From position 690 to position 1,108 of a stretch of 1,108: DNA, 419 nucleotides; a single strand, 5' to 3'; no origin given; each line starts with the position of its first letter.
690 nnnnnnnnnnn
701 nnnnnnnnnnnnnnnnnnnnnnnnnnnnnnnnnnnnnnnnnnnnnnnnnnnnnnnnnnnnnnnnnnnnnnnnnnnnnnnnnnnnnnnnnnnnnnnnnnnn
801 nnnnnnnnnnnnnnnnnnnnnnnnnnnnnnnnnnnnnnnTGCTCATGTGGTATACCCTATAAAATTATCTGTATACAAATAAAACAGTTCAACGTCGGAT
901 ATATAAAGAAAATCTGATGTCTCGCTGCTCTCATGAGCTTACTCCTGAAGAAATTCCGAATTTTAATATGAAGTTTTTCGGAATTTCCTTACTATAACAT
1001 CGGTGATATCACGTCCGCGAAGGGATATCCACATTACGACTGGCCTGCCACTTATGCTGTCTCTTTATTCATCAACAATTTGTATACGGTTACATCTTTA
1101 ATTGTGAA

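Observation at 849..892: Two GTATAC-core palindromes 21 bp apart overlapping the predicted core promoter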

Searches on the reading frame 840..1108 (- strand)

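Call 52: search_protein_families(proteins=[L004:2661-3233:+, L004:5187-5654:+, L004:5657-5836:+], library=phrogs)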
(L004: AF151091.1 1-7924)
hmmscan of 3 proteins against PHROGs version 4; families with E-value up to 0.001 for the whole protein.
L004:2661-3233:+ (191 aa): 9 families
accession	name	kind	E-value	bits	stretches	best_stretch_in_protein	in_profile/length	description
phrog_1141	-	tail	6.1e-78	262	1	3-190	4-193/194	tail fiber protein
phrog_11571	-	tail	9.4e-68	229.5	1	69-190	99-222/223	tail fiber protein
phrog_7703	-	unknown function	9.9e-60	203.4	1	65-191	142-268/268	-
phrog_15942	-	unknown function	1.6e-33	115.8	1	122-188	1-67/70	-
phrog_1807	-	tail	1.1e-21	78.7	1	66-185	122-234/241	tail fiber protein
phrog_1795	-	tail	2.3e-10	41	1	18-108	24-118/358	tail fiber protein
phrog_2837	-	tail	3e-09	37.9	1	66-185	82-192/202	tail protein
phrog_3811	-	unknown function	9.2e-05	23.2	1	58-174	72-184/200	-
phrog_5824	-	unknown function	0.00014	22.7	1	63-170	87-202/228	-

L004:5187-5654:+ (156 aa): 2 families
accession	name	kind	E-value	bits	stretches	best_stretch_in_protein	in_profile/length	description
phrog_6585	-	unknown function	9.4e-99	328.9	1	1-156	1-156/156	-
phrog_2014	-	unknown function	1.7e-18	67.7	1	24-79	10-65/80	-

L004:5657-5836:+ (60 aa): 1 family
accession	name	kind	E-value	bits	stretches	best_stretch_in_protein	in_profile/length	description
phrog_9340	-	unknown function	3.8e-25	88.5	1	18-60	1-43/43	-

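Call 74: profile_search(protein=L004:5187-5654:+)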
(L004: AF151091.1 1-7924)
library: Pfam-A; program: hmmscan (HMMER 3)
A. the first sequence (156 residues): domains with independent E <= 10: 0; with E <= 0.001: 0
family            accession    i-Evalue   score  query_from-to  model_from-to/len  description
(no Pfam family matches the first sequence, even at E <= 10)

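Call 75: profile_search(protein=L004:5657-5836:+)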
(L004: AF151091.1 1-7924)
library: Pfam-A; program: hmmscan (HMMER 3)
A. the first sequence (60 residues): domains with independent E <= 10: 0; with E <= 0.001: 0
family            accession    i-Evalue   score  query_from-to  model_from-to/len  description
(no Pfam family matches the first sequence, even at E <= 10)
